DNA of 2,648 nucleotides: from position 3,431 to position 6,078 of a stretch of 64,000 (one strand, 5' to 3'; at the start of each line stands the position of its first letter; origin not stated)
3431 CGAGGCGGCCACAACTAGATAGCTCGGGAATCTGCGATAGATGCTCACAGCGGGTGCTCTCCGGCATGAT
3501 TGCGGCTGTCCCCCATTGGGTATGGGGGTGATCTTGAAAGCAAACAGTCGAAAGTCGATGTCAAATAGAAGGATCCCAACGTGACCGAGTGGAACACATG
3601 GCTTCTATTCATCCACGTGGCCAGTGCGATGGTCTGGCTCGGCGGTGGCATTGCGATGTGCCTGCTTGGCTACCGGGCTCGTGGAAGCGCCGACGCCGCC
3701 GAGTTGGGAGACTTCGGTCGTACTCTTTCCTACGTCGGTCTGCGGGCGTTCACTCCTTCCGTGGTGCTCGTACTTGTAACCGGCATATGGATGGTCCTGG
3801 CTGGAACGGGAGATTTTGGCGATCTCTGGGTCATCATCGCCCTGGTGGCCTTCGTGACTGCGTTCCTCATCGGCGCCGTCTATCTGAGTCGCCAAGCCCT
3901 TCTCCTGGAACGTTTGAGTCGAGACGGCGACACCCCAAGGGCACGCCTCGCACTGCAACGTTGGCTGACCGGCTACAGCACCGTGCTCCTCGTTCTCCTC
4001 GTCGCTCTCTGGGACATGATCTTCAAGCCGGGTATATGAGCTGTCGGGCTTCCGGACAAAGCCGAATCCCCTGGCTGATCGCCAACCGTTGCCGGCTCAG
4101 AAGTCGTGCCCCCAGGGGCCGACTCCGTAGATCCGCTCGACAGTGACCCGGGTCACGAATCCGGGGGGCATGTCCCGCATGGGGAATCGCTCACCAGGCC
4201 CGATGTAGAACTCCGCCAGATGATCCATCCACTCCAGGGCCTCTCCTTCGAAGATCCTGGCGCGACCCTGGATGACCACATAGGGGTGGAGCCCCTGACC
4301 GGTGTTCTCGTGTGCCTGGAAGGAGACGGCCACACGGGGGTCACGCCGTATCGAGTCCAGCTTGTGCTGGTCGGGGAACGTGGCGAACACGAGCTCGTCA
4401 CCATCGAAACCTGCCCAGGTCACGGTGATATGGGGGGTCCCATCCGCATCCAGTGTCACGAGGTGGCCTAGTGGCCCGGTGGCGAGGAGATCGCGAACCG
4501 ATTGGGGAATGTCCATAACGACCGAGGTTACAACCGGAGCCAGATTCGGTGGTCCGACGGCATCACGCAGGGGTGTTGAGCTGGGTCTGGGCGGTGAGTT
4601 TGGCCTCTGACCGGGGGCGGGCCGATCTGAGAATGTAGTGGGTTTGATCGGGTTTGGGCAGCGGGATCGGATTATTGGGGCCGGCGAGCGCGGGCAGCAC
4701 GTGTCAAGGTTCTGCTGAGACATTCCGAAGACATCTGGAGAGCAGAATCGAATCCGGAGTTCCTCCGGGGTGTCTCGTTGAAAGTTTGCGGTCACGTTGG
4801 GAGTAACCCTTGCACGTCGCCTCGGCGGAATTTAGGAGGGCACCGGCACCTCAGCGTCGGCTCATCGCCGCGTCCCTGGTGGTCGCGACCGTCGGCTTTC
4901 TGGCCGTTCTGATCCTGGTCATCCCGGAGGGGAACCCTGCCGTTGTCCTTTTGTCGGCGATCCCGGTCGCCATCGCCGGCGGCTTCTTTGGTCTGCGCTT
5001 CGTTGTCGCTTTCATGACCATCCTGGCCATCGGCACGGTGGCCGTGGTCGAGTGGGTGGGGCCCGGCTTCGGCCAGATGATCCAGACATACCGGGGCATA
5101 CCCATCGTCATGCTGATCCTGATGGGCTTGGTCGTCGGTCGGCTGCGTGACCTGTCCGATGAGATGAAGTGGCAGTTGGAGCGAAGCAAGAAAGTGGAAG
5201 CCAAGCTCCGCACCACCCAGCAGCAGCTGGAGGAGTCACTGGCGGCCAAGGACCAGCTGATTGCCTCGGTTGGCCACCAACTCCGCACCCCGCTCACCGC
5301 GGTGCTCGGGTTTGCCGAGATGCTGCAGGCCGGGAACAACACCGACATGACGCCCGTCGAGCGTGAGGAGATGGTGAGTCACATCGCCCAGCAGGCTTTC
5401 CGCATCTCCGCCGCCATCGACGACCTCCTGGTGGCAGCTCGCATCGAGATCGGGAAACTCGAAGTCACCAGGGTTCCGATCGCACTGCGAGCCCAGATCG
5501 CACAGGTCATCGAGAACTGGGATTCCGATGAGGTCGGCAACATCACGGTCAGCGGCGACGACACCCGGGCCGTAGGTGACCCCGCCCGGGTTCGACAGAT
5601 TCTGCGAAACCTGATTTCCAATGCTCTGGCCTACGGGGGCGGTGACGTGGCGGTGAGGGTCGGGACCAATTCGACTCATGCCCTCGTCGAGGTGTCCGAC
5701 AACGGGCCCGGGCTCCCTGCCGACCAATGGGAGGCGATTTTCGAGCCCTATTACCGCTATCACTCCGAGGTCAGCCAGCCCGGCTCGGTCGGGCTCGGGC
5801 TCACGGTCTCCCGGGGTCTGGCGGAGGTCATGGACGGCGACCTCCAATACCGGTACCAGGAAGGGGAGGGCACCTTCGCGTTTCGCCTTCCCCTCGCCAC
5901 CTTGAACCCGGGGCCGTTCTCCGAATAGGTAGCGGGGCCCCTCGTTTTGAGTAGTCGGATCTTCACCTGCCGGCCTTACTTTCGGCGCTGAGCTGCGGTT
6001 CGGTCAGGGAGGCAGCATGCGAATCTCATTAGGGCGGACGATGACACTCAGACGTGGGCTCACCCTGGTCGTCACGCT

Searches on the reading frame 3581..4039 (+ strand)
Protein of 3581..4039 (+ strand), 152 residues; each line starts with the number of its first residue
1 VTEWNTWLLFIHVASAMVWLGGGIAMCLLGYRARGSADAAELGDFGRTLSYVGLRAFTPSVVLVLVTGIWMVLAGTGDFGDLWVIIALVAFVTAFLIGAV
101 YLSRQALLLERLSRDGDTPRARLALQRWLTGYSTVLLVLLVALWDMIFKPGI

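Call 38: search_protein_families(library=pfam, proteins=[window:3581-4039:+], max_evalue=0.0001)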
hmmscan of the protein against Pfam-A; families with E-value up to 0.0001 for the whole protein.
window:3581-4039:+ (152 aa): 2 families
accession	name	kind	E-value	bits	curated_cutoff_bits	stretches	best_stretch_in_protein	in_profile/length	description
PF10027.14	DUF2269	-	3.3e-12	47.1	28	1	8-150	3-150/150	Predicted integral membrane protein (DUF2269)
PF05425.18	CopD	-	2.9e-05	24.8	32.1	1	56-141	10-100/105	Copper resistance protein D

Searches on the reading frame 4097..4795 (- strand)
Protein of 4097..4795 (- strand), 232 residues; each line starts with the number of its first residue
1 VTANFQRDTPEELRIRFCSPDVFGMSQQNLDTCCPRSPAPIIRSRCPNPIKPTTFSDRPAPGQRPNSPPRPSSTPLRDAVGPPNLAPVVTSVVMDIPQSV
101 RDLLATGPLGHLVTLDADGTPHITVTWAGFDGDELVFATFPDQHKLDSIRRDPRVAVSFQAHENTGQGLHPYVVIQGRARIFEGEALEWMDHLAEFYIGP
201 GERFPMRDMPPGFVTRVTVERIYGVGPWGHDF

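Call 38: search_protein_families(library=pfam, proteins=[window:4097-4795:-], max_evalue=0.0001)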
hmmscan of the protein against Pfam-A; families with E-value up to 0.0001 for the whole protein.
window:4097-4795:- (232 aa): 2 families
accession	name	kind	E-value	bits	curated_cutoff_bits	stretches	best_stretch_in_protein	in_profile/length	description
PF01243.27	PNPOx_N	-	5.5e-16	59.5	28.1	1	97-225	2-119/120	Pyridoxamine 5'-phosphate oxidase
PF12900.13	Pyridox_ox_2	-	8.9e-09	35.9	27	1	99-221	4-135/140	Pyridoxamine 5'-phosphate oxidase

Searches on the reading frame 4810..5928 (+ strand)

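Call 38: search_protein_families(library=pfam, proteins=[window:4810-5928:+], max_evalue=0.0001)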
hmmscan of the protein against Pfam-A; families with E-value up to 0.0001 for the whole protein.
window:4810-5928:+ (372 aa): 2 families
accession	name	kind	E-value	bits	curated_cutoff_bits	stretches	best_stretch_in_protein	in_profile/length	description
PF02518.31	HATPase_c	-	1.2e-22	80.9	26.4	1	256-362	1-109/111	Histidine kinase-, DNA gyrase B-, and HSP90-like ATPase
PF00512.31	HisKA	-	4.4e-14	52.7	26.9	1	146-213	1-64/66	His Kinase A (phospho-acceptor) domain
